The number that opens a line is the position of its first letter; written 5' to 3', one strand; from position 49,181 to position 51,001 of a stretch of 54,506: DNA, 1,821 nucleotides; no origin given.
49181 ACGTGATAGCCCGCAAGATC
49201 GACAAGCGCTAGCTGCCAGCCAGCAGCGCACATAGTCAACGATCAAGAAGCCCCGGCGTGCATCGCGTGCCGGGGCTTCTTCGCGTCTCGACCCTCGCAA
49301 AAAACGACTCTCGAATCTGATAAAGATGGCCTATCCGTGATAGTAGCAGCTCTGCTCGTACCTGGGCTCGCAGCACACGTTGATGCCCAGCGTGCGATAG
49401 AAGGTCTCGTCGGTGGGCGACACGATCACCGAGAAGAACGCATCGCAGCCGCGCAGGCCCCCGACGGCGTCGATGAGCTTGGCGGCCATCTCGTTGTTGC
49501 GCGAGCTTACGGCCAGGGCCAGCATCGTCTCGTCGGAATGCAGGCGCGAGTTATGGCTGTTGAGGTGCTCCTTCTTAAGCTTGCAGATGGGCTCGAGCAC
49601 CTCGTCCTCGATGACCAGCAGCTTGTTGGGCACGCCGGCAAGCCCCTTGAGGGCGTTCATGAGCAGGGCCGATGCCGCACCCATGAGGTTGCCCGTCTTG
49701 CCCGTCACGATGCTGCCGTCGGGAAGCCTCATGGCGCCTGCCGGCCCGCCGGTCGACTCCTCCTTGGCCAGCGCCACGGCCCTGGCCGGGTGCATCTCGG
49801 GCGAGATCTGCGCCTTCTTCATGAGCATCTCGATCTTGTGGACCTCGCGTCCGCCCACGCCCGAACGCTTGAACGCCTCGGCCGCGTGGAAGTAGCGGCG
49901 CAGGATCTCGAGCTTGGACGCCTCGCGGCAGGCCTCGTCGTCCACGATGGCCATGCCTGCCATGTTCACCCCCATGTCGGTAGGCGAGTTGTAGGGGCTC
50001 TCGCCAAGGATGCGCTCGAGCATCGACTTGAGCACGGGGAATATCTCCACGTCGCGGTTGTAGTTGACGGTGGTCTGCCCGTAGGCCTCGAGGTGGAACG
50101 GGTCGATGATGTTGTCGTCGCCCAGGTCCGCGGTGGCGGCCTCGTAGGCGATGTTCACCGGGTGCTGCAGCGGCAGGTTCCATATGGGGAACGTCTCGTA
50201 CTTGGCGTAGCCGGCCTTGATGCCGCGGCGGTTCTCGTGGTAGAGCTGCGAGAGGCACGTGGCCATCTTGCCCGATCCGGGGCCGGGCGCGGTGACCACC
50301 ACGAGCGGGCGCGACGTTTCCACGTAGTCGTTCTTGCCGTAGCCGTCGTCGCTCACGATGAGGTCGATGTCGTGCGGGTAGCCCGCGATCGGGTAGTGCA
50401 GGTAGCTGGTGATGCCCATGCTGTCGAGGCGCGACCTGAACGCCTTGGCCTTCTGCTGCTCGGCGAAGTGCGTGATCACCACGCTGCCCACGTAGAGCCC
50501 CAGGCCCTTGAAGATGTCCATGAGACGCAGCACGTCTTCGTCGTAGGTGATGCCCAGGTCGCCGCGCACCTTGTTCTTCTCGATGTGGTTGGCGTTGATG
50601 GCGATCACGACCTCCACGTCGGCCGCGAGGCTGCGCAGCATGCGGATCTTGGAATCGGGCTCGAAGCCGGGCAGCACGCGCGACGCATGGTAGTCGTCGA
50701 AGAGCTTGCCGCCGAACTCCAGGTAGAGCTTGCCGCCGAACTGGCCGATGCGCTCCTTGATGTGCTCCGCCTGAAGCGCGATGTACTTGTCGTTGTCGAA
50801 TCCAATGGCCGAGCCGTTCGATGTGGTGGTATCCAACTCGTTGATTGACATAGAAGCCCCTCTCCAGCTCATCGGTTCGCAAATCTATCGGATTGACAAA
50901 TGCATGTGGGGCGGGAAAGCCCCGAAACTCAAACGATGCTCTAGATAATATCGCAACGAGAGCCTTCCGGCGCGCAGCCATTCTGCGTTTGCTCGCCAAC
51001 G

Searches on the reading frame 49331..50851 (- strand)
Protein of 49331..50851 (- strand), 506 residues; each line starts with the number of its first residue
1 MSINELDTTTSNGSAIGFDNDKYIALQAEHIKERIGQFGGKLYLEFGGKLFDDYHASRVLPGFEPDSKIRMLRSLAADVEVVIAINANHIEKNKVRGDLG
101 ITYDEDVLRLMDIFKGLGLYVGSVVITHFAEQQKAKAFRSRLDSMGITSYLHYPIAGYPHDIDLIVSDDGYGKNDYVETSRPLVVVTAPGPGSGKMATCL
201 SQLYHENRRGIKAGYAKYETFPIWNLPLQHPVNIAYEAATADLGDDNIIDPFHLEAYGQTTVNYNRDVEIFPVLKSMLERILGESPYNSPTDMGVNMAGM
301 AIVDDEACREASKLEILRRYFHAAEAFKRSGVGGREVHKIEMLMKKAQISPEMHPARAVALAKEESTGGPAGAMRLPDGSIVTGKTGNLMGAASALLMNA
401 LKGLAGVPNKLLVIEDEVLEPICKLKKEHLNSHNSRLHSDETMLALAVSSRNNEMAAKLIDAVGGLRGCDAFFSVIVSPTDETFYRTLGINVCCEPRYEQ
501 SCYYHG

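Call 75: list_cluster_members(proteins=[window:49331-50851:-, window:45663-46154:+, window:46154-46501:+, window:2774-3547:+])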
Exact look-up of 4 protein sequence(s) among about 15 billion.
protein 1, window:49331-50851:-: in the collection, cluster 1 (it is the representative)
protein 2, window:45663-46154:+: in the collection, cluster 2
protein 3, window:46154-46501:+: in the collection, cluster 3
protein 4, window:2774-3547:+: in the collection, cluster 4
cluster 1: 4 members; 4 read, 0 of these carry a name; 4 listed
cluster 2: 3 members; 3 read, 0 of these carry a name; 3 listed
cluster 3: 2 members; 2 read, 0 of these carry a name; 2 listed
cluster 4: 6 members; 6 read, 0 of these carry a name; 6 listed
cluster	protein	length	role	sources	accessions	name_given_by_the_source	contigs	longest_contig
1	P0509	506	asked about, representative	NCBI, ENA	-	-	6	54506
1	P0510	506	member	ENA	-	-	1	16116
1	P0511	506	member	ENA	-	-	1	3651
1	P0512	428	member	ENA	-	-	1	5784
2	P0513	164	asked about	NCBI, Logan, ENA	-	-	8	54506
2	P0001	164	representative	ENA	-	-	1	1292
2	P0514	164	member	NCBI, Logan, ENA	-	-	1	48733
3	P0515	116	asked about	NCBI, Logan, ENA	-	-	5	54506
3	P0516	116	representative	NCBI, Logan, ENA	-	-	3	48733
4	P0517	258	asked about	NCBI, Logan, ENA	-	-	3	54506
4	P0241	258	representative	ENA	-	-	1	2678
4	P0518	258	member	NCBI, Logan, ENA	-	-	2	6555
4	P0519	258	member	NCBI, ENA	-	-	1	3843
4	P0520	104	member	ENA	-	-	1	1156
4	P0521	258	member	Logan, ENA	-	-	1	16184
